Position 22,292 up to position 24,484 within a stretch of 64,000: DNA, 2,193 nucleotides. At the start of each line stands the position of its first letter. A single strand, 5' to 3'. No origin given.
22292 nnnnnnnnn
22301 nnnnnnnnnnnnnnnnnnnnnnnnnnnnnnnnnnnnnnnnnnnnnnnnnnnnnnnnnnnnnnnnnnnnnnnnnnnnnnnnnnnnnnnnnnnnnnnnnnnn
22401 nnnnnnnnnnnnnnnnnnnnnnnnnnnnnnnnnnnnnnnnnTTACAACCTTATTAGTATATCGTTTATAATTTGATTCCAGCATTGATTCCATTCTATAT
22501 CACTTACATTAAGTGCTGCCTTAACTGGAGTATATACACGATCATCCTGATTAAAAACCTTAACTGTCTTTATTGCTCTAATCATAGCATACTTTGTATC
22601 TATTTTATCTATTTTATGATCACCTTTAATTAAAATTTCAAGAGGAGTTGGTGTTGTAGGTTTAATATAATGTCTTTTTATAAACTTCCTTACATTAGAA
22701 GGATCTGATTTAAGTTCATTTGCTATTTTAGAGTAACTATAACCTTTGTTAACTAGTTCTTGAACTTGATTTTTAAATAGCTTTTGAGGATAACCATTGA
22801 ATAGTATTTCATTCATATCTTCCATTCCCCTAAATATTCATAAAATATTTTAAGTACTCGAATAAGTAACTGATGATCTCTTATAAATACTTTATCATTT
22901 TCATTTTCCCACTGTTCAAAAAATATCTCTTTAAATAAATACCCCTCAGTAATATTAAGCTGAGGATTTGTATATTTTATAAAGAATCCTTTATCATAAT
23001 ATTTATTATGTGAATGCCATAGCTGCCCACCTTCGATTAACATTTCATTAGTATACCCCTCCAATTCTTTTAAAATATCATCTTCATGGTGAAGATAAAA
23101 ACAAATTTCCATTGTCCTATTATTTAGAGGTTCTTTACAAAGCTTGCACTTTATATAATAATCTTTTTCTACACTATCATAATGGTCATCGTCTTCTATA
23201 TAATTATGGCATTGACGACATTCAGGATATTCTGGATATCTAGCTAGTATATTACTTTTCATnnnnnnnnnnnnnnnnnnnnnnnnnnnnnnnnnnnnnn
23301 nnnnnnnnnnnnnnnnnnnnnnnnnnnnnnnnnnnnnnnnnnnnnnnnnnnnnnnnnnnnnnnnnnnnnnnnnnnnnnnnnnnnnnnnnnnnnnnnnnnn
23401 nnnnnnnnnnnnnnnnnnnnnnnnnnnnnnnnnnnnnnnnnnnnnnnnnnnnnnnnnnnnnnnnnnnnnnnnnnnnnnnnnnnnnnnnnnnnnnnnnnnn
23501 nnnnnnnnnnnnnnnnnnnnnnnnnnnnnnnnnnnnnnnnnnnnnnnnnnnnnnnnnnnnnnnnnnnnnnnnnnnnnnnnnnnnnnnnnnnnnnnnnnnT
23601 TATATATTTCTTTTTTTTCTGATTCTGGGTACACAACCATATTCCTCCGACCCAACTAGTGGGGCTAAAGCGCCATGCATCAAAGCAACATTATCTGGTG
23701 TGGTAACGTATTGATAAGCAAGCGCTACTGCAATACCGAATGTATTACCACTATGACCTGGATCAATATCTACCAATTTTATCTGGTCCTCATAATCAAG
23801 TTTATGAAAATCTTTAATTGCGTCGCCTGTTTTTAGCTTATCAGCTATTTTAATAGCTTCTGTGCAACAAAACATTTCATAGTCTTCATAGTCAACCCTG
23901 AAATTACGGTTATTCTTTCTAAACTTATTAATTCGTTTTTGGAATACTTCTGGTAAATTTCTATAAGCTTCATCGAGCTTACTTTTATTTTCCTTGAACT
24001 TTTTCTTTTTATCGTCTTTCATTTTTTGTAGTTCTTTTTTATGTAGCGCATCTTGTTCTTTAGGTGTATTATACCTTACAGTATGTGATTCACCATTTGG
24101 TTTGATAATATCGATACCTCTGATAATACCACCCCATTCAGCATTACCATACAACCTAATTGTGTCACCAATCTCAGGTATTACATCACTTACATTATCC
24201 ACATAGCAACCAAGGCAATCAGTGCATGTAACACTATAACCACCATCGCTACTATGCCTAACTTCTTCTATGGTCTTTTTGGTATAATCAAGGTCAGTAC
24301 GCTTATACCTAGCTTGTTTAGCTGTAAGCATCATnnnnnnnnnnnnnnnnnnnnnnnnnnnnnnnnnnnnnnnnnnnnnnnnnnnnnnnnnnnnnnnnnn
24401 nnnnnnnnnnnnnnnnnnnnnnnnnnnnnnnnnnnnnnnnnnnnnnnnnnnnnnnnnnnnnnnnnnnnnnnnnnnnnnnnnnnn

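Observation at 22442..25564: HTH-repeat protein with (PIKVE)n linker and a shared C-terminal ALNVS domain in a second protein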

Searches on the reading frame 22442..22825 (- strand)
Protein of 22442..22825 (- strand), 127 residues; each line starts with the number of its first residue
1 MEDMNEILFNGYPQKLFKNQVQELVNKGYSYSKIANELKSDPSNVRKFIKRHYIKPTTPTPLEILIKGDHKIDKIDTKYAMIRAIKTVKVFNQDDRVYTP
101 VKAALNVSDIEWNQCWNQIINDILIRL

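Call 3: search_protein_families(library=pfam, proteins=[window:22442-22825:-], max_evalue=1)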
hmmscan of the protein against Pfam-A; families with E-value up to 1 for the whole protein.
window:22442-22825:- (127 aa): 6 families
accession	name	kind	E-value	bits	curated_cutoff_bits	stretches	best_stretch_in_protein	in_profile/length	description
PF13936.12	HTH_38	-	0.0012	19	27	1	19-52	11-44/44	Helix-turn-helix domain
PF21694.2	DNA_pol3_delta_C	-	0.0087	16.5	27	1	20-51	49-80/121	DNA polymerase III delta subunit, C-terminal domain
PF02796.21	HTH_7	-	0.052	14.1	23.8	1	13-38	3-31/45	Helix-turn-helix domain of resolvase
PF15978.11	TnsD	-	0.062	12.8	32.4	1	17-52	187-223/355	Tn7-like transposition protein D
PF13475.11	DUF4116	-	0.094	12.7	24.9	1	24-52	8-37/49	Domain of unknown function (DUF4116)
PF12140.13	SLED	-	0.1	13.5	25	1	11-59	31-79/112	SLED domain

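Call 4: search_protein_families(library=phrogs, proteins=[window:22442-22825:-], max_evalue=0.1)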
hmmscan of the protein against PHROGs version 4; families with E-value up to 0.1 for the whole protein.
window:22442-22825:- (127 aa): 14 families
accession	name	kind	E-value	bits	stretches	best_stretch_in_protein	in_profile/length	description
phrog_11108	-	unknown function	7.4e-06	26.9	1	14-58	49-93/180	-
phrog_2308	-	unknown function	0.00035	21.7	1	18-57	6-45/138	-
phrog_9628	-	unknown function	0.00075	20.4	1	18-54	7-45/133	-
phrog_125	-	DNA, RNA and nucleotide metabolism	0.00096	19.8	1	12-90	159-241/254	DNA invertase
phrog_645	-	DNA, RNA and nucleotide metabolism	0.0074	17.4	1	20-52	29-62/196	Rnase E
phrog_323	-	transcription regulation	0.015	15.9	1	21-83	157-234/319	transcriptional regulator, D5-like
phrog_21356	-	unknown function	0.017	16.2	1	15-92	14-89/103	-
phrog_4538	-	unknown function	0.021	14.7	1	9-79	349-409/447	-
phrog_7067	-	head and packaging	0.031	15.4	1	21-49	24-52/56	terminase small subunit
phrog_3746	-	head and packaging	0.049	13.6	1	17-57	12-52/374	terminase large subunit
phrog_3855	-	DNA, RNA and nucleotide metabolism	0.054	14.9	1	19-51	70-102/115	HTH DNA binding protein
phrog_769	-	transcription regulation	0.076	14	0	21-55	17-51/89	transcriptional repressor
phrog_30937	-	unknown function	0.084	13.9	0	20-51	29-60/62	-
phrog_509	-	head and packaging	0.099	13.2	0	18-53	11-46/238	terminase small subunit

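Call 53: predict_structure(alignment_id=A2)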
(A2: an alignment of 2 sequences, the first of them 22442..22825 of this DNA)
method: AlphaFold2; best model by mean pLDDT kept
length: 127 residues; sequences in the alignment: 2
mean_pLDDT: 65.9   pTM: 0.37
mean pLDDT of the five models: 65.9, 65.3, 65.0, 60.7, 53.1
residues with pLDDT >= 90: 0; 70-90: 63; 50-70: 36; < 50: 28
segments of 3 or more residues with pLDDT < 50: 1-8, 10-13, 60-75
pLDDT, mean of each block of 10 residues (from residue 1): 44 63 82 84 83 70 37 48 65 69 75 72 63
secondary structure, 60 per line:
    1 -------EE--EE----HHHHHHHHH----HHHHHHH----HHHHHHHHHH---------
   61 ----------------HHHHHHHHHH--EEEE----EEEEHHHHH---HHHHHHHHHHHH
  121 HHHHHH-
elements in order: H18-26 H31-37 H42-51 H77-86 E89-92 E97-100 H101-105 H109-126

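Call 55: search_protein_families(library=ncbifam, proteins=[window:22442-22825:-], max_evalue=0.01)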
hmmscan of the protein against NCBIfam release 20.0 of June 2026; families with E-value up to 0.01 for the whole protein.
window:22442-22825:- (127 aa): 1 family
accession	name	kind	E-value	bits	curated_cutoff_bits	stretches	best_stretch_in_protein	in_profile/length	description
NF040595.1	HTH_Cbp1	equivalog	0.0064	16.4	140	0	18-54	5-41/135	CRISPR DNA repeat-binding protein Cbp1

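Call 56: search_protein_families(library=padloc, proteins=[window:22442-22825:-], max_evalue=0.01)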
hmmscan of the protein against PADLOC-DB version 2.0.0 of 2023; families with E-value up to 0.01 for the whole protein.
window:22442-22825:- (127 aa): 1 family
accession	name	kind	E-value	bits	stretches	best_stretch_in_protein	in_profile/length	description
PDLC02974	WH_III-A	-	0.00086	17.6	1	19-80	17-70/101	-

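Call 71: find_related_loci(query=A2, collection=metagenome_contigs, flank=10000)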
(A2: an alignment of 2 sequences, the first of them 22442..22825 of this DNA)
Query A2 (127 aa) in metagenome_contigs; peptide patterns used: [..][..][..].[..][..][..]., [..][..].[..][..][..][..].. (x = any residue, [..] = any of these).
344 stretches matched a pattern, but none encodes a relative of the query by tblastn (E <= 1e-3).

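Call 78: fold_search(model_id=the predicted structure, library=viral)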
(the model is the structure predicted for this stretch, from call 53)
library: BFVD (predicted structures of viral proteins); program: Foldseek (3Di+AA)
matches with E <= 10: 1325; with E <= 0.001: 0
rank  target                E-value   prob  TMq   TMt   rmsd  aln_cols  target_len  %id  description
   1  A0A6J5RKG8            2.1e-02  1.00  0.36  0.40  12.8        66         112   29  Resolvase, HTH domain containing protein [uncultured Caudovirales phage]
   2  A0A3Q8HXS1            2.4e-02  0.96  0.28  0.24  13.3        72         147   19  (no name in the UniProt tables at hand)
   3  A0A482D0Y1            3.1e-02  0.75  0.31  0.17  14.3       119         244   18  (no name in the UniProt tables at hand)
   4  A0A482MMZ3            3.4e-02  0.87  0.28  0.12  11.5        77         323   17  Endonuclease [Burkholderia phage BcepSauron]
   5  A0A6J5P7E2            3.6e-02  0.99  0.31  0.62  16.3        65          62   25  Uncharacterized protein [uncultured Caudovirales phage]
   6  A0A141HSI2            4.1e-02  0.66  0.29  0.16  15.4       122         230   15  (no name in the UniProt tables at hand)
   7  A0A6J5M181            4.4e-02  0.96  0.28  0.46  15.8        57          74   28  HTH_XRE domain containing protein [uncultured Caudovirales phage]
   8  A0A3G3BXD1            4.4e-02  0.85  0.31  0.17  17.3       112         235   13  (no name in the UniProt tables at hand)
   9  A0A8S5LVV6            4.4e-02  0.44  0.27  0.30  13.8       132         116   17  MYB PROTO-ONCOGENE PROTEIN, MYB, C-MYB, DNA BINDING.68A [Podoviridae sp. ctc5632]
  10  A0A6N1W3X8            5.7e-02  0.87  0.31  0.48  15.3        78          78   17  (no name in the UniProt tables at hand)
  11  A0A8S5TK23            6.1e-02  0.91  0.28  0.12  10.4        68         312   20  Endonuclease [Podoviridae sp. ctz6O13]
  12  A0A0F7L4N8            6.1e-02  0.77  0.31  0.39  13.2       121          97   12  Uncharacterized protein [uncultured marine virus]
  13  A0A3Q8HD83            6.1e-02  0.60  0.26  0.25  17.9       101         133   18  (no name in the UniProt tables at hand)
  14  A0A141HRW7            6.6e-02  0.69  0.28  0.21  15.0       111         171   22  (no name in the UniProt tables at hand)
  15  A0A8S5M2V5            7.0e-02  0.97  0.31  0.51  10.8        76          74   20  GcrA cell cycle regulator [Siphoviridae sp. ctqpo8]
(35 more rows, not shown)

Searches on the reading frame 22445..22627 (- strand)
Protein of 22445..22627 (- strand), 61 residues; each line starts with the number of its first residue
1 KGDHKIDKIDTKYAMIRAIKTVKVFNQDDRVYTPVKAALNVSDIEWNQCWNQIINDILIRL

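Call 20: search_protein_families(library=pfam, proteins=[window:22445-22627:-], max_evalue=10)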
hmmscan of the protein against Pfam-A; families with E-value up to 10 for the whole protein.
seq(61 aa): 0 families

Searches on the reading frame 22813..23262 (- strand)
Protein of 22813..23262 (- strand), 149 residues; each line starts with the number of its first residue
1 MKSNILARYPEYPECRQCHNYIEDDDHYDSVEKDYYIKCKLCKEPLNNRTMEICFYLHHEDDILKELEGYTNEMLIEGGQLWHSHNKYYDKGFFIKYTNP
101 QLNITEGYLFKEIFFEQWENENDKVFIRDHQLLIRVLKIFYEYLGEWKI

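Call 11: search_protein_families(library=phrogs, proteins=[window:22813-23262:-], max_evalue=0.001)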
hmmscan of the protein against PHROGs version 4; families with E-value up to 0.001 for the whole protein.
window:22813-23262:- (149 aa): 0 families

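Call 36: search_protein_families(library=pfam, proteins=[window:22813-23262:-], max_evalue=0.01)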
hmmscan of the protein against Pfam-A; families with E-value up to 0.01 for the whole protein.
window:22813-23262:- (149 aa): 0 families

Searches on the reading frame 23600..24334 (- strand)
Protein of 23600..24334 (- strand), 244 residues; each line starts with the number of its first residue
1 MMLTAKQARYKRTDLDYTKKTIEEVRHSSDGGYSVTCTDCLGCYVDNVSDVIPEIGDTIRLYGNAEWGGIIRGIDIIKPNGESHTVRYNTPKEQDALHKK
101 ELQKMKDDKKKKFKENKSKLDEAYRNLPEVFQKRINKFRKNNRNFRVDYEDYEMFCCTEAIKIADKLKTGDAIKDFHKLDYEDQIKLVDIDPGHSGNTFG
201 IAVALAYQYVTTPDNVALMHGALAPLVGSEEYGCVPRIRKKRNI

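Call 11: search_protein_families(library=phrogs, proteins=[window:23600-24334:-], max_evalue=0.001)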
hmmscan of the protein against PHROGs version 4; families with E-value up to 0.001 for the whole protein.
window:23600-24334:- (244 aa): 1 family
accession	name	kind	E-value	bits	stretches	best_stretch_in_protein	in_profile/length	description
phrog_26600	-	unknown function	0.00017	22.3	1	93-232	88-217/218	-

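Call 36: search_protein_families(library=pfam, proteins=[window:23600-24334:-], max_evalue=0.01)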
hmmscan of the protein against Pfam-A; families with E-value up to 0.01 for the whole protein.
window:23600-24334:- (244 aa): 0 families

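Call 39: find_homologous_proteins(query=window:23600-24334:-, max_evalue=0.001)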
Query window:23600-24334:- (244 aa): 203 proteins with E <= 0.001 among 450 candidates; the best 120 are listed.
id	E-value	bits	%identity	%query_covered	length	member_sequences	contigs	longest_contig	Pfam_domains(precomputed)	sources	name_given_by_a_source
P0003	1.5e-163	560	100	100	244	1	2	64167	-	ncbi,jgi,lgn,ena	ncbi:MAG: hypothetical protein WC783_00225 [Candidatus Paceibacterota bacterium]|jgi:hypothetical pr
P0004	3.9e-59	218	47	98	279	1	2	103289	-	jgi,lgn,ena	jgi:hypothetical protein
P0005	4.2e-55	205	48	93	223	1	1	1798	-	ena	-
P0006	4.3e-55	205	45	96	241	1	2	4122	-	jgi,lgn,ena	-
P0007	1.8e-54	203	50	86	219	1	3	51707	-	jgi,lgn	-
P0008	2.6e-54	202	49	91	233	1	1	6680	-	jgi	-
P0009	2.6e-53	199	47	93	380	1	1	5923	-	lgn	-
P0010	9.7e-53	197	45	92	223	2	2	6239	-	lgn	-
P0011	1.1e-52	197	52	86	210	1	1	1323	-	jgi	jgi:hypothetical protein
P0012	1.6e-52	196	46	91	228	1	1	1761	-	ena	-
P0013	3.0e-52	196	47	89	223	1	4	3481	-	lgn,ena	-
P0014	4.3e-52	195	45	93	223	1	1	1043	-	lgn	-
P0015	6.8e-52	194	46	89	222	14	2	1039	-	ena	-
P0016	1.0e-51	194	47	89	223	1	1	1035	-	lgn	-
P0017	1.8e-51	193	46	93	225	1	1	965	-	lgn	-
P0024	1.1e-50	190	45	91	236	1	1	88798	-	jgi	-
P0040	4.7e-48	182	48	84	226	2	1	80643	-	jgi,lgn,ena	-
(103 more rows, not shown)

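Call 40: find_encoding_contigs(protein=P0004, flank=6000, max_places=2)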
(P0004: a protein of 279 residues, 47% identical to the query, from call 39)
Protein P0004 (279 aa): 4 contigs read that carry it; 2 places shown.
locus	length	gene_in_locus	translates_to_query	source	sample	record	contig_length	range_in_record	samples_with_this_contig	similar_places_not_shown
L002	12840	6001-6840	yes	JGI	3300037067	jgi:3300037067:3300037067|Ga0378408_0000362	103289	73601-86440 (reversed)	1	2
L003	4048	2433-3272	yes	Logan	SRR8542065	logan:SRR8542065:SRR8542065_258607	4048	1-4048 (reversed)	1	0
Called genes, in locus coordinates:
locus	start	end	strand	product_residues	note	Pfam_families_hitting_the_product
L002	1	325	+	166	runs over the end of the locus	PF01844:HNH, PF13395:HNH_4 (weak), PF14279:HNH_5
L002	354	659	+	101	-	-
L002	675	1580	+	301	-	PF01145:Band_7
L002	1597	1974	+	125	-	-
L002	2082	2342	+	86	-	-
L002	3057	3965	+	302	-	-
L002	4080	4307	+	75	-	-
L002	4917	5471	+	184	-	-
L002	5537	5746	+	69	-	-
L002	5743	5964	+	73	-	-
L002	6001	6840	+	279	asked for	-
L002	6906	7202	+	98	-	-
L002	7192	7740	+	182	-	-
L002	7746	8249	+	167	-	PF00156:Pribosyltran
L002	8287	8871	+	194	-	-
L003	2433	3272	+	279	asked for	-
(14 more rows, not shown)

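Call 41: find_encoding_contigs(protein=P0024, flank=6000, max_places=2)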
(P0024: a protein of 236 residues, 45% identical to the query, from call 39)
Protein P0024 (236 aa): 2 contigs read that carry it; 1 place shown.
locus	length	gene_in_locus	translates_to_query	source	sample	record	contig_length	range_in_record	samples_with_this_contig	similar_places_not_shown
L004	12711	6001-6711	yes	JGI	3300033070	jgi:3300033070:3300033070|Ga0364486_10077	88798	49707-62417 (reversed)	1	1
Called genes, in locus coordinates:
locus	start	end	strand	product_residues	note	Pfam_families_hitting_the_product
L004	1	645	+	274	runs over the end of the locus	-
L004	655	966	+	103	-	-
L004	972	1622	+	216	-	-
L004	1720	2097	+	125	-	-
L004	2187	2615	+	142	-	-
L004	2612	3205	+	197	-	-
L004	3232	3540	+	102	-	PF00166:Cpn10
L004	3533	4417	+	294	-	PF01555:N6_N4_Mtase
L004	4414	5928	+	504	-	PF03237:Terminase_6N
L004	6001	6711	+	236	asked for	-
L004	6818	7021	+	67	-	-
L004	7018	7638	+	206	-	-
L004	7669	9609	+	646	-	-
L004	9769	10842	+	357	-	PF04233:Phage_Mu_F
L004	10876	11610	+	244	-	PF04545:Sigma70_r4 (faint)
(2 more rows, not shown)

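Call 42: find_encoding_contigs(protein=P0040, flank=6000, max_places=2)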
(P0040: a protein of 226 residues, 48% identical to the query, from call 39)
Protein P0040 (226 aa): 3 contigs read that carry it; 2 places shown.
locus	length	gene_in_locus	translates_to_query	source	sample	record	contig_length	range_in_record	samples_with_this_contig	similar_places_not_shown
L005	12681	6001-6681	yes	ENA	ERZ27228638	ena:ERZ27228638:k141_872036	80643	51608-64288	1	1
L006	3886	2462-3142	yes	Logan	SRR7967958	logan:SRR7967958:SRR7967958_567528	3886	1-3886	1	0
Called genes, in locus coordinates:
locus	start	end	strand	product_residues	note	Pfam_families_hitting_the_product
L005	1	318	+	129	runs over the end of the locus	-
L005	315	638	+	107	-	-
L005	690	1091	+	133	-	-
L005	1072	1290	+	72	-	-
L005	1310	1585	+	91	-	-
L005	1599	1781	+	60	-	-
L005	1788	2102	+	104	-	-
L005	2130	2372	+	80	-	-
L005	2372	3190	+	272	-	PF26211:Phage_phiTE_072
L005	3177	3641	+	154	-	-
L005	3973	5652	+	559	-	PF00176:SNF2-rel_dom, PF04851:ResIII (weak)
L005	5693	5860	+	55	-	-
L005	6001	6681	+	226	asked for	-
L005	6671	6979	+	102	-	-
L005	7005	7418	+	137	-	-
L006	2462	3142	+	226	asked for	-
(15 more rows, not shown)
